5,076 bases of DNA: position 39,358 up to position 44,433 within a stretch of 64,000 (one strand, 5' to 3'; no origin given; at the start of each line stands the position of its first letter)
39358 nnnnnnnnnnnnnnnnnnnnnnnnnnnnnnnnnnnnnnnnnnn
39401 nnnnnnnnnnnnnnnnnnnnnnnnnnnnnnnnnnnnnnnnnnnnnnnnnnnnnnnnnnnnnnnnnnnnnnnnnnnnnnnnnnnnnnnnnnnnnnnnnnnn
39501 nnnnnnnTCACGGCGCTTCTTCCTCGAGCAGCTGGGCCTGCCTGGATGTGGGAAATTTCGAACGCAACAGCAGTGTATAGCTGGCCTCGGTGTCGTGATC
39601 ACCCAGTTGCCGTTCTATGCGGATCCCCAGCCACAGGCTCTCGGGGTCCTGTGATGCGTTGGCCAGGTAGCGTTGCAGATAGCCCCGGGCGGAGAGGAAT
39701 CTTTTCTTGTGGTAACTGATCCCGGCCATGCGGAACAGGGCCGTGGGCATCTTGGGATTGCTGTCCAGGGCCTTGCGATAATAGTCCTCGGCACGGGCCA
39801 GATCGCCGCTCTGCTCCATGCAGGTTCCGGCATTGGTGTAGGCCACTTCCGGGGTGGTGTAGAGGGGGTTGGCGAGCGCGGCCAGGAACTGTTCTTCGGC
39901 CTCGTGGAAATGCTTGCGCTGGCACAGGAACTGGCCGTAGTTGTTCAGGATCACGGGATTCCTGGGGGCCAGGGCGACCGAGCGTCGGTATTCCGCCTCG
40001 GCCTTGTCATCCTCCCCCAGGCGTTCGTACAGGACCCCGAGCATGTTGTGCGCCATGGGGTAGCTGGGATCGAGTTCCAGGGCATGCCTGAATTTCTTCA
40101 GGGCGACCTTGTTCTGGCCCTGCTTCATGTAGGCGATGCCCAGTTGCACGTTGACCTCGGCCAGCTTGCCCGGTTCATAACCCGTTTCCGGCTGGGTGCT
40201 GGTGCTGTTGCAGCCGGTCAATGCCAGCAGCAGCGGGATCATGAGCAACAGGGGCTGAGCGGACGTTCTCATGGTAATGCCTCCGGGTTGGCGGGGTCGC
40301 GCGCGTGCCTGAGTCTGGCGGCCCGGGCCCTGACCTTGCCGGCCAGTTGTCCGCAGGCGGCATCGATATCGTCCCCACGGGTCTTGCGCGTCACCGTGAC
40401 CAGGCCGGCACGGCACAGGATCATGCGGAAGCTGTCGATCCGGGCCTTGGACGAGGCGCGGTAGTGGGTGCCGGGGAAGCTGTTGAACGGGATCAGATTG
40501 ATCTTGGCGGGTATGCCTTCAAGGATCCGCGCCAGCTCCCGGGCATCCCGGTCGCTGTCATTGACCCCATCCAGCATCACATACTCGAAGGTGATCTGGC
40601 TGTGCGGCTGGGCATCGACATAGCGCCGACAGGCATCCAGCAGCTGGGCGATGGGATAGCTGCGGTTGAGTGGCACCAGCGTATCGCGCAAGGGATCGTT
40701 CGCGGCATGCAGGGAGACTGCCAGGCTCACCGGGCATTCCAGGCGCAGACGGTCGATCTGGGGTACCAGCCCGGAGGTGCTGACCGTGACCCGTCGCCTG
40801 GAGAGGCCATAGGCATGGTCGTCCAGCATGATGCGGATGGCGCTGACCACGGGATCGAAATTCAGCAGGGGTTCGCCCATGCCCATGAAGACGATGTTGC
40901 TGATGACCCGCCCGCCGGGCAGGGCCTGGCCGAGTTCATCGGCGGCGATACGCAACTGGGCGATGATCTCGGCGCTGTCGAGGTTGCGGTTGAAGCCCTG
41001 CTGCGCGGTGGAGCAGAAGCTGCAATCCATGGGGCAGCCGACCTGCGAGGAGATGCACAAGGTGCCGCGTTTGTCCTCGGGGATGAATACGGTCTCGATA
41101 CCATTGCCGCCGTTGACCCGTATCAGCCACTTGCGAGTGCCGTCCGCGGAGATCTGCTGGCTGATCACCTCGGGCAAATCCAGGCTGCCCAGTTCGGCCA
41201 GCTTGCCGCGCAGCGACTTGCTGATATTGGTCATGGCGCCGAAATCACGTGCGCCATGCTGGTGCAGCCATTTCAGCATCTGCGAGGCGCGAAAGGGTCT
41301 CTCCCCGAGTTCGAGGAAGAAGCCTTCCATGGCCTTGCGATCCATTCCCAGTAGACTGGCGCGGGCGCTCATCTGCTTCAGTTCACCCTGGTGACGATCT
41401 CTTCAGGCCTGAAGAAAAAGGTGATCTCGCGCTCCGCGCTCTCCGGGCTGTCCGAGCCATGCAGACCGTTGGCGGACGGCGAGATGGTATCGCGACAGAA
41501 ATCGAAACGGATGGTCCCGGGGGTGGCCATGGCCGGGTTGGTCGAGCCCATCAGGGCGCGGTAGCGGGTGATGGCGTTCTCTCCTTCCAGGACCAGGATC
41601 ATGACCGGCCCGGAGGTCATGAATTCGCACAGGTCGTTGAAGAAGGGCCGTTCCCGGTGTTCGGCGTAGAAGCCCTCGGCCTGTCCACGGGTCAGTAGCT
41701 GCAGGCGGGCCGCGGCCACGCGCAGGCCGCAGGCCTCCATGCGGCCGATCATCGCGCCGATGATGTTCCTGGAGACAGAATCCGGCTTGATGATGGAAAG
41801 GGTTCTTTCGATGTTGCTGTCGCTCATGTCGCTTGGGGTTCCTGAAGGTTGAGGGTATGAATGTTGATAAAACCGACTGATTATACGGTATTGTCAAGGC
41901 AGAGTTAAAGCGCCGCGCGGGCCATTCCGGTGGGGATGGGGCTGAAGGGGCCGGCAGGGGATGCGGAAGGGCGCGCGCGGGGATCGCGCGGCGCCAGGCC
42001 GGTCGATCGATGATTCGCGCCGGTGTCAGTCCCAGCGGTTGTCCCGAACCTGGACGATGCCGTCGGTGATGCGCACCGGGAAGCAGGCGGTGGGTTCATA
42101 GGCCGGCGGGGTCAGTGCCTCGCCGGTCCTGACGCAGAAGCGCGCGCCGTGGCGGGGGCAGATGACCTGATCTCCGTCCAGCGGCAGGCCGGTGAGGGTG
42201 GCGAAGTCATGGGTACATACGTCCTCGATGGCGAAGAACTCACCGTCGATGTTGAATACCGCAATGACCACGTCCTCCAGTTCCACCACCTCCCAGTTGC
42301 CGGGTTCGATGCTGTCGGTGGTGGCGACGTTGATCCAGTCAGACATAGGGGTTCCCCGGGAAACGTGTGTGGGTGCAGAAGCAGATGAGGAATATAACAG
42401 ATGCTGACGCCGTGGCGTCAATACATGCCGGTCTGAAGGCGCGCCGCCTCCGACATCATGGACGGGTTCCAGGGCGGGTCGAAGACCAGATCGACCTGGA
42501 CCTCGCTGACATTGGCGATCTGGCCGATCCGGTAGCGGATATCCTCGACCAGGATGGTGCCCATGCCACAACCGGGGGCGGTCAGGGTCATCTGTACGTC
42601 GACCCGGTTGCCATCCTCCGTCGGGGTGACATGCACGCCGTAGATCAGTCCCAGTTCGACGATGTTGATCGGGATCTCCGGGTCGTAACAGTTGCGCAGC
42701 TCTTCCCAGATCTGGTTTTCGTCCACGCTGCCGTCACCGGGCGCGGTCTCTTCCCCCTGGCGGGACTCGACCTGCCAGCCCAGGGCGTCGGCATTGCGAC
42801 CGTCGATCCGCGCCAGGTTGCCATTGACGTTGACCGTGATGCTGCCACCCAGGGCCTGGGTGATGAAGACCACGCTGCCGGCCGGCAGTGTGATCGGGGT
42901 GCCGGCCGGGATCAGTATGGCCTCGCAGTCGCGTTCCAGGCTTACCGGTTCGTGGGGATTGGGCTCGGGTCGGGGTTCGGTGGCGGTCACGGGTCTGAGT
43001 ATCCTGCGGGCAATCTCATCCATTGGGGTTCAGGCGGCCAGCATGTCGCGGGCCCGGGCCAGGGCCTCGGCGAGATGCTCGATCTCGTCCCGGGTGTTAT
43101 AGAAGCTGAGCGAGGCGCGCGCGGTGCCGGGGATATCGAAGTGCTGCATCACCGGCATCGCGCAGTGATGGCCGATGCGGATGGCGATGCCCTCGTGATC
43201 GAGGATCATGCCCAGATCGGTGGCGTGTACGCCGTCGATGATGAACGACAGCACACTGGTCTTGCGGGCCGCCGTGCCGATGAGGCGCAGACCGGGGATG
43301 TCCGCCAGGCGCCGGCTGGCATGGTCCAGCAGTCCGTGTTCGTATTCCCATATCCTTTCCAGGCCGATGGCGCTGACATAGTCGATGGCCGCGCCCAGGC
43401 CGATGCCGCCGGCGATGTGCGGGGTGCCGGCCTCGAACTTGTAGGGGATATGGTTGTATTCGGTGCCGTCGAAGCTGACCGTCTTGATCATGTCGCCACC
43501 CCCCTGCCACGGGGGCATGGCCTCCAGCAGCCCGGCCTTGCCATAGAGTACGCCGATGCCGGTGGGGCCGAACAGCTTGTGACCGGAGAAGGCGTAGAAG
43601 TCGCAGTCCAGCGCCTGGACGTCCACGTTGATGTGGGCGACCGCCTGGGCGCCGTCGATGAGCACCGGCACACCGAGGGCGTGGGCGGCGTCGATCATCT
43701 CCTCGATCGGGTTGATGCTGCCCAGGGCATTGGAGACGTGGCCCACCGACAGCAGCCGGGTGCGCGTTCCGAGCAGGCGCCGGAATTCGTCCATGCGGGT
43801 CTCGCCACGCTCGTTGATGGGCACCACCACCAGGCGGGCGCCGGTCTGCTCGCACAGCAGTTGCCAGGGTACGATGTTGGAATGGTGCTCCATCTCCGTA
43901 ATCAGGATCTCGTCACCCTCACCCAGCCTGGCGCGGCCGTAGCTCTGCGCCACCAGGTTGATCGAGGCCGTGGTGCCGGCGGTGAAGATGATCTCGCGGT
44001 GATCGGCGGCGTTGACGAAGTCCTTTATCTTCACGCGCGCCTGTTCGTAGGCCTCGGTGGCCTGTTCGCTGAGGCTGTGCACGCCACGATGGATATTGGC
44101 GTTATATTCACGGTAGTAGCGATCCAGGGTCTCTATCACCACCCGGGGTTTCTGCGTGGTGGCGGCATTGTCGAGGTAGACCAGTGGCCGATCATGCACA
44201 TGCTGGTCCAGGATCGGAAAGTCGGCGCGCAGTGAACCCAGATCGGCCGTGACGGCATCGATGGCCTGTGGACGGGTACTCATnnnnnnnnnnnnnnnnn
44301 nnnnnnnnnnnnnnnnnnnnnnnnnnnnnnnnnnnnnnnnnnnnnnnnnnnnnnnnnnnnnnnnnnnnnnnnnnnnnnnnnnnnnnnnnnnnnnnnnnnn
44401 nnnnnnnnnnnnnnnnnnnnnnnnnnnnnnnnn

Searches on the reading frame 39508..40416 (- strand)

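Call 49: search_protein_families(library=pfam, proteins=[window:39508-40416:-], max_evalue=0.00001)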
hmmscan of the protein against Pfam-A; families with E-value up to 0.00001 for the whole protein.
window:39508-40416:- (302 aa): 15 families
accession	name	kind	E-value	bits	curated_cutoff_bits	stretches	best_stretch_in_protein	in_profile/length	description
PF07719.23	TPR_2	-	8.4e-27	91.5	27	1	86-118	1-33/34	Tetratricopeptide repeat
PF13432.12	TPR_16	-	1.9e-21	76.6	32.7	2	91-154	2-65/65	Tetratricopeptide repeat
PF13428.12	TPR_14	-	6.8e-19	66.9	23.5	0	122-162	3-43/44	Tetratricopeptide repeat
PF13431.12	TPR_17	-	9.9e-18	63.3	24.4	1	109-140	2-33/34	Tetratricopeptide repeat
PF14559.12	TPR_19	-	3.9e-17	62.8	25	1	202-259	3-60/68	Tetratricopeptide repeat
PF13181.12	TPR_8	-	7.3e-17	60.5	25.7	0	122-153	3-34/34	Tetratricopeptide repeat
PF00515.34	TPR_1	-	1.7e-16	59.6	27.8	0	122-153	3-34/34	Tetratricopeptide repeat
PF13424.12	TPR_12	-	1.6e-15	57.4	30.1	1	86-151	3-76/77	Tetratricopeptide repeat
PF13414.12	TPR_11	-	4.4e-15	55.5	26.8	1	95-134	3-42/42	TPR repeat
PF13371.12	TPR_9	-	4.5e-11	43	35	0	200-259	5-64/73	Tetratricopeptide repeat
PF13176.12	TPR_7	-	7.5e-11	41.7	27.9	0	122-152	1-33/36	Tetratricopeptide repeat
PF24575.1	TPR_Slam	-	1.8e-10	41.6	35.2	0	197-243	54-100/104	Surface lipoprotein assembly modifier, N-terminal TPR repeats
PF13174.12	TPR_6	-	8.2e-10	39.1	26.3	0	192-222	2-32/33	Tetratricopeptide repeat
PF23914.1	TPR_CcmH_CycH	-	8.1e-09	36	42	0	110-168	40-98/158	Cytochrome c-type biogenesis protein H TPR domain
PF13374.12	TPR_10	-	3.3e-07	30.6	27.5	0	156-182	4-30/42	Tetratricopeptide repeat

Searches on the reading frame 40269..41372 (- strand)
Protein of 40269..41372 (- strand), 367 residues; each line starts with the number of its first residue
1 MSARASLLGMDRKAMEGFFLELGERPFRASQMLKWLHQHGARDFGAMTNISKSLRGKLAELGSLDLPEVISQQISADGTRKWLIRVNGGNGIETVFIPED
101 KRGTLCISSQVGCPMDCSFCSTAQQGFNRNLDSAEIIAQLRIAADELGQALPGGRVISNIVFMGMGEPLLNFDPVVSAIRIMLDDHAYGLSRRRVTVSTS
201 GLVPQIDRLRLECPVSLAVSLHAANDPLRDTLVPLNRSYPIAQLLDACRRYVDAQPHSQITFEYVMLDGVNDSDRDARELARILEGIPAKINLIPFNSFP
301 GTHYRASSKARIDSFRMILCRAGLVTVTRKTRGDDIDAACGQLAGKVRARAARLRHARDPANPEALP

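Call 27: search_protein_families(library=pfam, proteins=[window:40269-41372:-], max_evalue=0.00001)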
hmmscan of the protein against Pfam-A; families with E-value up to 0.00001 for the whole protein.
window:40269-41372:- (367 aa): 2 families
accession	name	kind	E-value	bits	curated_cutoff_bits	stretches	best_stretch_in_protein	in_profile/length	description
PF21016.3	RlmN_N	-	3.2e-24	84.9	24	1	7-61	3-57/60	Ribosomal RNA large subunit methyltransferase N-terminal domain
PF04055.27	Radical_SAM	-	3.6e-18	66.7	29.5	1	108-277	2-162/166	Radical SAM superfamily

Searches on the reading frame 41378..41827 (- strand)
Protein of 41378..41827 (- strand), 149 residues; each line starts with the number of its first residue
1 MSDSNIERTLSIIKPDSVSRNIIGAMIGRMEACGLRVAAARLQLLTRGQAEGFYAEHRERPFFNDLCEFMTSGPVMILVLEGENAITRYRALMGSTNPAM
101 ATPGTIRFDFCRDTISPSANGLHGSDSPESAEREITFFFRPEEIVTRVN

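Call 91: search_protein_families(library=pfam, proteins=[window:41378-41827:-], max_evalue=0.001)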
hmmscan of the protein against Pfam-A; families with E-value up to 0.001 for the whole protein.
window:41378-41827:- (149 aa): 1 family
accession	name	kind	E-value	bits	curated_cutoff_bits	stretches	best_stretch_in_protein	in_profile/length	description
PF00334.24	NDK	-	1.4e-51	174.4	27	1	7-144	1-135/135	Nucleoside diphosphate kinase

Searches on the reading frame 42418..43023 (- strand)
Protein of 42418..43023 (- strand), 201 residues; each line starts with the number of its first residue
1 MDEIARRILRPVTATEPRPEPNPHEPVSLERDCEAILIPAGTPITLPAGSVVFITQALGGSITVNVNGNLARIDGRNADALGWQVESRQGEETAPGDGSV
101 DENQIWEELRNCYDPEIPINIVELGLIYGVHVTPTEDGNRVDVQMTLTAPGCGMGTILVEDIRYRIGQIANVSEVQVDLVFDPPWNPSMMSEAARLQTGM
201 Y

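Call 91: search_protein_families(library=pfam, proteins=[window:42418-43023:-], max_evalue=0.001)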
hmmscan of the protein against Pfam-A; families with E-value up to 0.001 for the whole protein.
window:42418-43023:- (201 aa): 1 family
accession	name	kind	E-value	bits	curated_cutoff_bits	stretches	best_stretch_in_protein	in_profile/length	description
PF01883.24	FeS_assembly_P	-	1.2e-13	51.6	23.5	1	103-177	2-73/73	Iron-sulfur cluster assembly protein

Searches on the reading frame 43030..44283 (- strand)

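Call 27: search_protein_families(library=pfam, proteins=[window:43030-44283:-], max_evalue=0.00001)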
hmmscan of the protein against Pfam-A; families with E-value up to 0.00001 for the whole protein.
window:43030-44283:- (417 aa): 1 family
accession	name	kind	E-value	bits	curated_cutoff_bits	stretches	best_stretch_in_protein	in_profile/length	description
PF00266.25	Aminotran_5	-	2.6e-150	501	21.5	1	35-404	1-371/371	Aminotransferase class-V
